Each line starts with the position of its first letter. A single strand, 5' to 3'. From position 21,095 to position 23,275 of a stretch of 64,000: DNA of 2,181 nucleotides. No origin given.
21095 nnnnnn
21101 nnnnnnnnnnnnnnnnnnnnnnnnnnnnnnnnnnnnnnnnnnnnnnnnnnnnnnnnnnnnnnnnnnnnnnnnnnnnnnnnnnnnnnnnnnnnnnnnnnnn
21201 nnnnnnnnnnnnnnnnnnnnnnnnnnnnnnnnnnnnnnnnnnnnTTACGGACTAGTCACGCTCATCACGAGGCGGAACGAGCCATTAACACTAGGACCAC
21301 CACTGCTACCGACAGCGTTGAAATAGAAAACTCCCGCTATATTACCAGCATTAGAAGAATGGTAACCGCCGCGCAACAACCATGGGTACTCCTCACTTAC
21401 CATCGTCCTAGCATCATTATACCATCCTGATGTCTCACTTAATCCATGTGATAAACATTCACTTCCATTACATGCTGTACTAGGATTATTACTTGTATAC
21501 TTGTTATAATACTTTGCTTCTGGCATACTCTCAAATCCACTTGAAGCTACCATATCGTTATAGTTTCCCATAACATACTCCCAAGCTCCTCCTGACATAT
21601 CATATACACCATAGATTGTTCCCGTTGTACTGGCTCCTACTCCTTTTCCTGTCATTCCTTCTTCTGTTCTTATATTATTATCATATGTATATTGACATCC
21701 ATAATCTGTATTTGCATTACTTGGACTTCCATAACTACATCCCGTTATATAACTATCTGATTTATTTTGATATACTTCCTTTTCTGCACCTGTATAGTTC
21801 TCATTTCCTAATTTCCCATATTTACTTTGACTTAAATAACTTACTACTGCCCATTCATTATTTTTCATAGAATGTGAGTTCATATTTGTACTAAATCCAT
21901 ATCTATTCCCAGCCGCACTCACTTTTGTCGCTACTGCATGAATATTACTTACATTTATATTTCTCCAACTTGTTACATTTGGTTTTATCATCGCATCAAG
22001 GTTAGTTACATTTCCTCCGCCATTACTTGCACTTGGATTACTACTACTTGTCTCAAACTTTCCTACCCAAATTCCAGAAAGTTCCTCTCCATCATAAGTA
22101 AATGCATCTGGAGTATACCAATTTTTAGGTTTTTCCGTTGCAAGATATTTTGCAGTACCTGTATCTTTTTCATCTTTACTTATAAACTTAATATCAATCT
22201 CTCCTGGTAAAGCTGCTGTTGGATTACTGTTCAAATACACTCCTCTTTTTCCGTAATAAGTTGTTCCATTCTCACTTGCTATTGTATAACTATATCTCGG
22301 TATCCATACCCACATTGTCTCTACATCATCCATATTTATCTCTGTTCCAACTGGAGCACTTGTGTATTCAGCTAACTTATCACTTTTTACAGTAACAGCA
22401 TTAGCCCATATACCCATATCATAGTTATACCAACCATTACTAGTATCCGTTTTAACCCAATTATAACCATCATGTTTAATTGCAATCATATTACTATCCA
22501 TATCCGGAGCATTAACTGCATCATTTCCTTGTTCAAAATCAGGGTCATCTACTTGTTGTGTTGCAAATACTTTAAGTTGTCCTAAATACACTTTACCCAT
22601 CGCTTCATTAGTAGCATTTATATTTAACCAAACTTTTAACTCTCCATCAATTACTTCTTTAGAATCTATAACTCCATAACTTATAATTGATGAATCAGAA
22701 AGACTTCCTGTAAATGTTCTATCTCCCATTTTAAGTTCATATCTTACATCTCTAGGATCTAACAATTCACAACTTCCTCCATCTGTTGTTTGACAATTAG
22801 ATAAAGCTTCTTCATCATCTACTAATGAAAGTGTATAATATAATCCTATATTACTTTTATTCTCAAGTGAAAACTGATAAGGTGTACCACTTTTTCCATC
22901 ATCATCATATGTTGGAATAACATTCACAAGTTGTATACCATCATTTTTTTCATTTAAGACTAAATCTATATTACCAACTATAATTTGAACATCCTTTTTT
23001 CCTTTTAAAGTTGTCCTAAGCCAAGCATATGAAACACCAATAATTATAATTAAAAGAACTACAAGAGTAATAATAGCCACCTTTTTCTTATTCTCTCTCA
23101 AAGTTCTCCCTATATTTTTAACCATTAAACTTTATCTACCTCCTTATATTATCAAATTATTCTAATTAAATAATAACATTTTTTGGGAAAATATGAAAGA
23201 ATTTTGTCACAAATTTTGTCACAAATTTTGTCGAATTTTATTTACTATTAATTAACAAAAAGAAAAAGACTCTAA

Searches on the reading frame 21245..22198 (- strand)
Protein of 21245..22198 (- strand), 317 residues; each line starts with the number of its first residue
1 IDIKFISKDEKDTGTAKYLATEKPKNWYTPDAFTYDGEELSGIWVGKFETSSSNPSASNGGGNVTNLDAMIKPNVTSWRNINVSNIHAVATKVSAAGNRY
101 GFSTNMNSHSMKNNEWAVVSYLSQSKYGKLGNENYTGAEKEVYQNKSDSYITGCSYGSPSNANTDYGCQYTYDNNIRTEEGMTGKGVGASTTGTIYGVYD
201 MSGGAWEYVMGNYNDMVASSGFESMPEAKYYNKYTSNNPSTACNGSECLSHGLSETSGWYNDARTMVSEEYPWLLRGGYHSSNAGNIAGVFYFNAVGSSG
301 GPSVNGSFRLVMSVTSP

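Call 72: search_protein_families(library=pfam, proteins=[window:21245-22198:-], max_evalue=10)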
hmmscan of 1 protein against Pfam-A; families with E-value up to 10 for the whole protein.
window:21245-22198:- (317 aa): 1 family
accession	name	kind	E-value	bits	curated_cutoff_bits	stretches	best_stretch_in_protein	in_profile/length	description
PF03781.23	FGE-sulfatase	-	0.0036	17.4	23.3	1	169-246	150-220/255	Sulfatase-modifying factor enzyme 1-like domain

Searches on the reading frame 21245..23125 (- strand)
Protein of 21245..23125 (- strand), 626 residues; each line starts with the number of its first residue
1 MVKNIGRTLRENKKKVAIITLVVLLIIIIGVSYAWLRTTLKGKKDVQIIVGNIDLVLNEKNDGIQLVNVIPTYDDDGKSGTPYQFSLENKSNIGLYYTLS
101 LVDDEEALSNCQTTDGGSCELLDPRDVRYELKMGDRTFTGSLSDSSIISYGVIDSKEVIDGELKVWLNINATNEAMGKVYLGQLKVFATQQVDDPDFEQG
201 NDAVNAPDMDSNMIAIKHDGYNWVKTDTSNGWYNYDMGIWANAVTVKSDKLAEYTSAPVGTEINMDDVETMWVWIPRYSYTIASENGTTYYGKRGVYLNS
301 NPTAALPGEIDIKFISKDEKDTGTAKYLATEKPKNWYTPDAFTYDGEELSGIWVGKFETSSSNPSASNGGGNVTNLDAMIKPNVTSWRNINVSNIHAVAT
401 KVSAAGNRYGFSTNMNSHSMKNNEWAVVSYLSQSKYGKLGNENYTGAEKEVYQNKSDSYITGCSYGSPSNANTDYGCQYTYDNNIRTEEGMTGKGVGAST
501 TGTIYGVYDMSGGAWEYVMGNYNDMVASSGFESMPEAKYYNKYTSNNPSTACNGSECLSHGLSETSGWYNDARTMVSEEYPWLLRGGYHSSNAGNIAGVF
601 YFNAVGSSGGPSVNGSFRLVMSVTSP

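Call 6: search_protein_families(library=pfam, proteins=[window:21245-23125:-], max_evalue=0.01)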
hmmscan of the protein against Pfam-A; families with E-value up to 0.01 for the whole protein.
window:21245-23125:- (626 aa): 0 families

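Call 24: find_homologous_proteins(query=window:21245-23125:-, max_evalue=1e-20)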
Query window:21245-23125:- (626 aa): 3984 proteins with E <= 1e-20 among 8000 candidates; the best 120 are listed.
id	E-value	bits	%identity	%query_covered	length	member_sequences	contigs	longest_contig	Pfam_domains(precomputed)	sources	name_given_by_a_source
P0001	0.0e+0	1351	96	100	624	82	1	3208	-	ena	-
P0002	0.0e+0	1338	95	100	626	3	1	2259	-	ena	-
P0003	0.0e+0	1215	87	97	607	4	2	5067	-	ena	-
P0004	0.0e+0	1213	85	100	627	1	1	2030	-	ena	-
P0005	0.0e+0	1207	86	100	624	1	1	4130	-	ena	-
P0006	0.0e+0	1206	85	100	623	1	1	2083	-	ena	-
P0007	0.0e+0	1201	85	100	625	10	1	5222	-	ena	-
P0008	0.0e+0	1193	84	100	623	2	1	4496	-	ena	-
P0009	0.0e+0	1185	83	100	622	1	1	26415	-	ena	-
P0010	0.0e+0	1156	81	99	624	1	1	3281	-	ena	-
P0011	0.0e+0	1151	80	100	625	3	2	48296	-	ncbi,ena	-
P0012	0.0e+0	1148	80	99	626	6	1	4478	-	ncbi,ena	-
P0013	0.0e+0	1140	81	98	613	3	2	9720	-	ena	-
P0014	0.0e+0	1136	81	99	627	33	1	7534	-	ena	-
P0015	0.0e+0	1128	82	95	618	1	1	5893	-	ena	-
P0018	0.0e+0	1100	82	90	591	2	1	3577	-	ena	-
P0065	2.2e-298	1009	75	89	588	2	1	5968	-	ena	-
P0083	7.1e-274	928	70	93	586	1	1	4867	-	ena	-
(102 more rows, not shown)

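Call 26: find_encoding_contigs(protein=P0003, flank=4000, max_places=6)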
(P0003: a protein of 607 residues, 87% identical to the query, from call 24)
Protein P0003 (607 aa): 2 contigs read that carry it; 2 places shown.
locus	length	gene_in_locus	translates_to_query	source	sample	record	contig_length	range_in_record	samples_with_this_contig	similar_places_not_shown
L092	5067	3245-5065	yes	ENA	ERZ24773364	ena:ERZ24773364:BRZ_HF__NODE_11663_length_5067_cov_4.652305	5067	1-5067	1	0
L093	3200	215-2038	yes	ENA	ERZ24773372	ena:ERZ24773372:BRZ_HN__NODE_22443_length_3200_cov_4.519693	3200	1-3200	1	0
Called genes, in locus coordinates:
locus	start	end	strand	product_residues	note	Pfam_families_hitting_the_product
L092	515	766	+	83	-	PF11213:DUF3006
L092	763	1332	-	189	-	PF00574:CLP_protease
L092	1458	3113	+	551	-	PF00485:PRK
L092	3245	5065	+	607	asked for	?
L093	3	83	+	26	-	?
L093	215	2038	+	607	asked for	-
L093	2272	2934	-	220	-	PF01613:Flavin_Reduct, PF00301:Rubredoxin, PF21349:RUBY_RBDX (weak)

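Call 27: find_encoding_contigs(protein=P0083, flank=4000, max_places=6)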
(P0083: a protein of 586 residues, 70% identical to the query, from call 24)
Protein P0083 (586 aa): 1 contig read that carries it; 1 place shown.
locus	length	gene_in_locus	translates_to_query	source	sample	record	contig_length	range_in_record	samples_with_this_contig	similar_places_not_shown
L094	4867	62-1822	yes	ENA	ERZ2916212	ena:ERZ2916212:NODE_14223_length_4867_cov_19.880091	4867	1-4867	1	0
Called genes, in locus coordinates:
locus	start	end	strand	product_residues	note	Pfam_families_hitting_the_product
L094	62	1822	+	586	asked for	-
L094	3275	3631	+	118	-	PF22296:bAvd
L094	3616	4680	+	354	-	PF00078:RVT_1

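Call 28: find_encoding_contigs(protein=P0018, flank=4000, max_places=6)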
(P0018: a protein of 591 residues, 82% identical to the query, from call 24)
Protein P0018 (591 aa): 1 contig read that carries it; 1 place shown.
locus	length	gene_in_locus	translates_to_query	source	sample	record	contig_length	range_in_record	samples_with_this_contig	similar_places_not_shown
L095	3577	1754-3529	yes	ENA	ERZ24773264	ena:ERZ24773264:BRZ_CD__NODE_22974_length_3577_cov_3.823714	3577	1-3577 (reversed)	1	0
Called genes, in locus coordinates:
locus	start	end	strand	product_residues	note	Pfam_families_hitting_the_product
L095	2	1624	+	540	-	?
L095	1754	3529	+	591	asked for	-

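Call 29: find_encoding_contigs(protein=P0065, flank=4000, max_places=6)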
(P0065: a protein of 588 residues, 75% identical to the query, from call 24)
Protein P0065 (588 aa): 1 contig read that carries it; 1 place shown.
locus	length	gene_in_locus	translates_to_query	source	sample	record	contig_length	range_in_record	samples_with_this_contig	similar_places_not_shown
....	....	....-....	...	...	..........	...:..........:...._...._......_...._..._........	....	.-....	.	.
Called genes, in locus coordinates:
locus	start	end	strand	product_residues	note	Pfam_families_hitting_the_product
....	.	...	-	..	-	?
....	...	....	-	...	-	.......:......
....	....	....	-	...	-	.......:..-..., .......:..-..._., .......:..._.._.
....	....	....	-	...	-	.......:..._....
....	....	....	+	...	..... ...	-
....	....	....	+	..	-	?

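Call 69: predict_structure(alignment_id=A4)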
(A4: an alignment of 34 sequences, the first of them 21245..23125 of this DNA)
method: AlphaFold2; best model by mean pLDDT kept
length: 626 residues; sequences in the alignment: 34
mean_pLDDT: 39.4   pTM: 0.31
mean pLDDT of the five models: 39.4, 37.5, 37.5, 36.2, 34.2
residues with pLDDT >= 90: 0; 70-90: 87; 50-70: 86; < 50: 453
segments of 3 or more residues with pLDDT < 50: 1-7, 36-51, 68-72, 76-79, 190-210, 215-244, 259-261, 265-626
pLDDT, mean of each block of 10 residues (from residue 1): 47 68 80 49 29 69 55 47 81 67 71 71 72 78 64 80 73 61 65 35 32 43 32 27 53 59 47 28 25 23 23 25 23 21 23 23 30 26 23 24 24 26 23 24 28 29 27 28 26 22 24 20 24 27 33 32 22 26 27 29 27 28 27
secondary structure, 60 per line:
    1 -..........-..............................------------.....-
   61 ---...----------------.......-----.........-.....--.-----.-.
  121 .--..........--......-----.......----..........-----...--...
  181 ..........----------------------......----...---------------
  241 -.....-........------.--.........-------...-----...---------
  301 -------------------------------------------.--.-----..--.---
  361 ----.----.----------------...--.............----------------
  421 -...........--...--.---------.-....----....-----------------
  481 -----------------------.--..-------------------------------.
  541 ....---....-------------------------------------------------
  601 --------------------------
elements in order: H2-11 H13-42 E55-59 E64-66 E83-89 E95-103 H105-109 E127-133 E136-141 E147-153 E158-167 E178-190 E213-218 E223-225 E242-246 H248-255 E268-273 E281-283 E289-291 H392-404 H422-432 E452-455 E460-463 H540-544 H548-551

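Call 70: search_solved_structures(query=A4, max_evalue=1)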
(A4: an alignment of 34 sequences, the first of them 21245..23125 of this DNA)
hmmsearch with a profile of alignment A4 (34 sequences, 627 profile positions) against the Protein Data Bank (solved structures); distinct sequences matched with E-value up to 1: 0.

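Call 73: search_protein_families(library=ncbifam, proteins=[window:21245-23125:-], max_evalue=0.01)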
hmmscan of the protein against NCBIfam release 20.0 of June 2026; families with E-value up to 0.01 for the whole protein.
window:21245-23125:- (626 aa): 0 families
